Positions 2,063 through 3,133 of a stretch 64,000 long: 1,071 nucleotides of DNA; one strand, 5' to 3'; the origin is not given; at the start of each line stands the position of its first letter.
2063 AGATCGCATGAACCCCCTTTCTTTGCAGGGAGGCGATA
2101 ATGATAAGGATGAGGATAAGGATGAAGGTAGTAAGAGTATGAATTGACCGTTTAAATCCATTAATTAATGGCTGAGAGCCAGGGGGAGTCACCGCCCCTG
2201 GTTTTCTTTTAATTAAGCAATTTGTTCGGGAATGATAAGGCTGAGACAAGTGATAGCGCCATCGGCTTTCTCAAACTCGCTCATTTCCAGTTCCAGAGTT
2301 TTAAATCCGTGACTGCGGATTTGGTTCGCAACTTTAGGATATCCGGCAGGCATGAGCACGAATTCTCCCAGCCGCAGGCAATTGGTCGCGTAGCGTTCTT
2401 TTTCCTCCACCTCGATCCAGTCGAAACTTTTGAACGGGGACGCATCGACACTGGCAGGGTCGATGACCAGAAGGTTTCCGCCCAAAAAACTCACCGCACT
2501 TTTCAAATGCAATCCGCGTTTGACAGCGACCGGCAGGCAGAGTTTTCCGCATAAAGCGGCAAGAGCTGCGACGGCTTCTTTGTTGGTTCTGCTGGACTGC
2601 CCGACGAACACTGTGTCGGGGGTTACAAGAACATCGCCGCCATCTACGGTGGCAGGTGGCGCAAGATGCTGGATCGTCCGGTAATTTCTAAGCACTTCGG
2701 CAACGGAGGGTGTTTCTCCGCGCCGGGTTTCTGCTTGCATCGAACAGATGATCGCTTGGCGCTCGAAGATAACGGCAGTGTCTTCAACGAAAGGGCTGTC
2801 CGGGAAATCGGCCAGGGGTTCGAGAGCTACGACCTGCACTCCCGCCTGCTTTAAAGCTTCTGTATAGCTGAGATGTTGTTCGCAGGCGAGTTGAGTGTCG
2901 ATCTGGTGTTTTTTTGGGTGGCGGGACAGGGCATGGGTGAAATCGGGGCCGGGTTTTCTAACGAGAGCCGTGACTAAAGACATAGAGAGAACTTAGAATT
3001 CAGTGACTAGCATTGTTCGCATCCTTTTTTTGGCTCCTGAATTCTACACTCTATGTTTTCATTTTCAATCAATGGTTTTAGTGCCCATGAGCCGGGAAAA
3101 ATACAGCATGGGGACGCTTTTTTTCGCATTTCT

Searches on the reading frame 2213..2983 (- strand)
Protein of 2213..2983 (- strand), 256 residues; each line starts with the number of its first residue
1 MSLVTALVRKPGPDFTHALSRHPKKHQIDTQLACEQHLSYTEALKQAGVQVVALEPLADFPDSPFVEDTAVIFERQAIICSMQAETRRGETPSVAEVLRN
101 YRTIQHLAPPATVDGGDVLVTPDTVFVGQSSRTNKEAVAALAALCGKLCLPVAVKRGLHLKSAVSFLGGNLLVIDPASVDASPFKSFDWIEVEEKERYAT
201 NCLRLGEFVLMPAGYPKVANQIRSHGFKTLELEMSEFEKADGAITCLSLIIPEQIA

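Call 80: find_encoding_contigs(protein=window:2213-2983:-, flank=10000, max_places=4)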
Protein window:2213-2983:- (256 aa): 22 contigs read that carry it; 4 places shown.
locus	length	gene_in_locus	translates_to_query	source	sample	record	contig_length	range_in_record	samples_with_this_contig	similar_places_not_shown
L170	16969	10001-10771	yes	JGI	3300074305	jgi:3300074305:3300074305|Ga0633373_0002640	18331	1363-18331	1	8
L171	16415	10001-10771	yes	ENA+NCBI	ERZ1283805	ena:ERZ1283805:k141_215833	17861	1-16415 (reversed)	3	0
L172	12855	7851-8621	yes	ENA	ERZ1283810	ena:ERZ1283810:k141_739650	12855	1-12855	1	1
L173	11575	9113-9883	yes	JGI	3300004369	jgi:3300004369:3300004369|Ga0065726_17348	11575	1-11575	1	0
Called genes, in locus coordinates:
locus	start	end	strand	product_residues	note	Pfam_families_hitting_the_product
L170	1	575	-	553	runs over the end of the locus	PF02511:Thy1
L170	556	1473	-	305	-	PF03781:FGE-sulfatase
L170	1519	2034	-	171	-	-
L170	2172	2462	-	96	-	-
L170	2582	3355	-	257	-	PF09948:PpoB2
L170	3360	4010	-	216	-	PF07040:DUF1326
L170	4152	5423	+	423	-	PF00275:EPSP_synthase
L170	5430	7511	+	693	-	PF03190:Thioredox_DsbH, PF13899:Thioredoxin_7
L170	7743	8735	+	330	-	PF04055:Radical_SAM, PF06968:BATS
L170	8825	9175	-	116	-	PF00578:AhpC-TSA (weak), PF00085:Thioredoxin, PF13905:Thioredoxin_8 (faint), PF13098:Thioredoxin_2, PF13899:Thioredoxin_7 (weak), PF13192:Thioredoxin_3 (weak)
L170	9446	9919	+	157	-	PF06094:GGACT (faint)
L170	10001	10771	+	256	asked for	PF19420:DDAH_eukar, PF02274:ADI (weak)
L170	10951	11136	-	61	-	-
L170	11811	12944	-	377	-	PF07143:AttH, PF17186:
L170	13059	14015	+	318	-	PF01073:3Beta_HSD, PF01370:Epimerase, PF02719:Polysacc_synt_2 (faint), PF04321:RmlD_sub_bind, PF07993:NAD_binding_4 (faint), PF16363:GDP_Man_Dehyd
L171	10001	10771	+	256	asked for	PF19420:DDAH_eukar, PF02274:ADI (weak)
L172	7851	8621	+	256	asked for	PF19420:DDAH_eukar, PF02274:ADI (weak)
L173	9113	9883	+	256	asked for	PF19420:DDAH_eukar, PF02274:ADI (weak)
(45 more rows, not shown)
